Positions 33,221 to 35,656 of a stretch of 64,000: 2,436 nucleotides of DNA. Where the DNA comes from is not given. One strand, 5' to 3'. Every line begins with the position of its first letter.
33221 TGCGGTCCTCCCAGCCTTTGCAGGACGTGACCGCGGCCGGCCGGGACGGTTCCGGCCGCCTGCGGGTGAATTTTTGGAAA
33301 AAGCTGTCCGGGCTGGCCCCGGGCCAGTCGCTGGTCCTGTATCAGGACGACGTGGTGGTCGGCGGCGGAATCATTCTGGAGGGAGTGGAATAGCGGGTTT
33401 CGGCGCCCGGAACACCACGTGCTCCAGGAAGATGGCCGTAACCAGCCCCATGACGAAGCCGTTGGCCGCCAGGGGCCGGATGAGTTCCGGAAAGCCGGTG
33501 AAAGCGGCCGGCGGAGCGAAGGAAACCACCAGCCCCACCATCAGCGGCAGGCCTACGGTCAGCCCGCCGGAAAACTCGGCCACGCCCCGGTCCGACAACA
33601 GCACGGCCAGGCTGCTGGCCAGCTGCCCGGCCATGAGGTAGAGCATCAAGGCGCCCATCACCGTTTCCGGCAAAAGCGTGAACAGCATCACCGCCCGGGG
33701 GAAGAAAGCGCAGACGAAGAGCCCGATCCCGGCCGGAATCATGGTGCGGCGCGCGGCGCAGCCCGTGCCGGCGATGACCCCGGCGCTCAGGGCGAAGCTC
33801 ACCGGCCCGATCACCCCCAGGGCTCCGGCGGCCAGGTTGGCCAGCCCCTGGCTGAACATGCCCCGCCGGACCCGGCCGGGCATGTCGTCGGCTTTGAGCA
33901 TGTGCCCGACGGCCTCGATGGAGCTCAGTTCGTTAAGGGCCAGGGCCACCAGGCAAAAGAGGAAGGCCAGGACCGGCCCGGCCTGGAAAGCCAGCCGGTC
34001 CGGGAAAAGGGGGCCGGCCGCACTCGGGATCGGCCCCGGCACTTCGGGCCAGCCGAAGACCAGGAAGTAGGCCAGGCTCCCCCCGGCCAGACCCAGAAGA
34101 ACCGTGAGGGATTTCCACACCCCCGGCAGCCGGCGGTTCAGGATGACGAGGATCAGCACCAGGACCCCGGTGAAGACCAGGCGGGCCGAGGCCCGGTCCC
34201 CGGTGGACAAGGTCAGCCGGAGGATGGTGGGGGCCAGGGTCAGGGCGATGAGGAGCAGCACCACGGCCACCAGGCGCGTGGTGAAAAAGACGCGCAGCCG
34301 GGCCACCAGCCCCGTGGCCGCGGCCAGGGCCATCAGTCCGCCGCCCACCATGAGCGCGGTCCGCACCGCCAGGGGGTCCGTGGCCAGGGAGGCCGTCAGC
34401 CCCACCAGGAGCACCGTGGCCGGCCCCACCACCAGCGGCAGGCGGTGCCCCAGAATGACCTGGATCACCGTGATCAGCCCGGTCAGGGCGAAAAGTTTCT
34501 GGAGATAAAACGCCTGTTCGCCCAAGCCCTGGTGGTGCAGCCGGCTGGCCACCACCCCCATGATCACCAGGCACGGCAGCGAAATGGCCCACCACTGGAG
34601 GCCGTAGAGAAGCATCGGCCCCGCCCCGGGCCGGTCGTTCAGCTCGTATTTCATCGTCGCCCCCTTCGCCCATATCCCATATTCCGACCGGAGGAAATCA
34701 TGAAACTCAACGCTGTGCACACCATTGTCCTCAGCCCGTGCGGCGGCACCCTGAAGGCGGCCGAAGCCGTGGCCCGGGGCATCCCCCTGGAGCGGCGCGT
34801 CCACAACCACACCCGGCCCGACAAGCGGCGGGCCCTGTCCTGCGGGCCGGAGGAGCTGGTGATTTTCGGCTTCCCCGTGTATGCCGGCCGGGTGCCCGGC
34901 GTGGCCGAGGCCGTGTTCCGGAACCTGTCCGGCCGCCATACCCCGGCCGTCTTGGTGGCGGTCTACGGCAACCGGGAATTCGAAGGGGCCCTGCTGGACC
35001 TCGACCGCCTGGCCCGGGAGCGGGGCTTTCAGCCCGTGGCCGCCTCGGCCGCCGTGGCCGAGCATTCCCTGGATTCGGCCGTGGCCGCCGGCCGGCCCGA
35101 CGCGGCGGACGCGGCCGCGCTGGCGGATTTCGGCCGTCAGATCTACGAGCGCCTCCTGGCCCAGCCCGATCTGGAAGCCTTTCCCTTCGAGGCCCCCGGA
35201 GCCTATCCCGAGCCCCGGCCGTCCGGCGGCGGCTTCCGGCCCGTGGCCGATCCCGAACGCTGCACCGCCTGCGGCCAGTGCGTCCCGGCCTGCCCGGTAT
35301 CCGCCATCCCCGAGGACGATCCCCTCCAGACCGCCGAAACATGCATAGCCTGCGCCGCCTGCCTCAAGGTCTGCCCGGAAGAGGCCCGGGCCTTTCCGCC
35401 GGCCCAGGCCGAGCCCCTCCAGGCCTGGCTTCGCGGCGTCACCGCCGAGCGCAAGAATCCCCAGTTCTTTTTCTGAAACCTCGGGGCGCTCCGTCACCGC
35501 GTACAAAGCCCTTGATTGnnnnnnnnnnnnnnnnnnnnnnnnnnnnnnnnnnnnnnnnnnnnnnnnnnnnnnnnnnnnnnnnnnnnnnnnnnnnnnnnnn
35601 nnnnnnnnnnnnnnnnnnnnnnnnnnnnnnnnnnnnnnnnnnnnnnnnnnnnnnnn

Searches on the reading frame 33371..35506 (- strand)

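Call 66: search_protein_families(library=ncbifam, max_evalue=1e-15, proteins=[window:33371-35506:-])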
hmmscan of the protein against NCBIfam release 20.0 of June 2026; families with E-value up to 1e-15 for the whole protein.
window:33371-35506:- (711 aa): 4 families
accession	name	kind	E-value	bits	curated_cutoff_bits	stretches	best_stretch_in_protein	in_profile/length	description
NF037981.1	NCS2_1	subfamily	5.8e-32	111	40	1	299-695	4-418/419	purine/pyrimidine permease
TIGR03173.1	pbuX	subfamily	3.9e-29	101.6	414.15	1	330-697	30-405/407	xanthine permease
NF008502.0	PRK11412.1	equivalog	1.1e-25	90.7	370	1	299-698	11-427/433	uracil/xanthine transporter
TIGR00801.1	ncs2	superfamily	5.2e-16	58.6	291.8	1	331-692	39-415/415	NCS2 family nucleobase:cation symporter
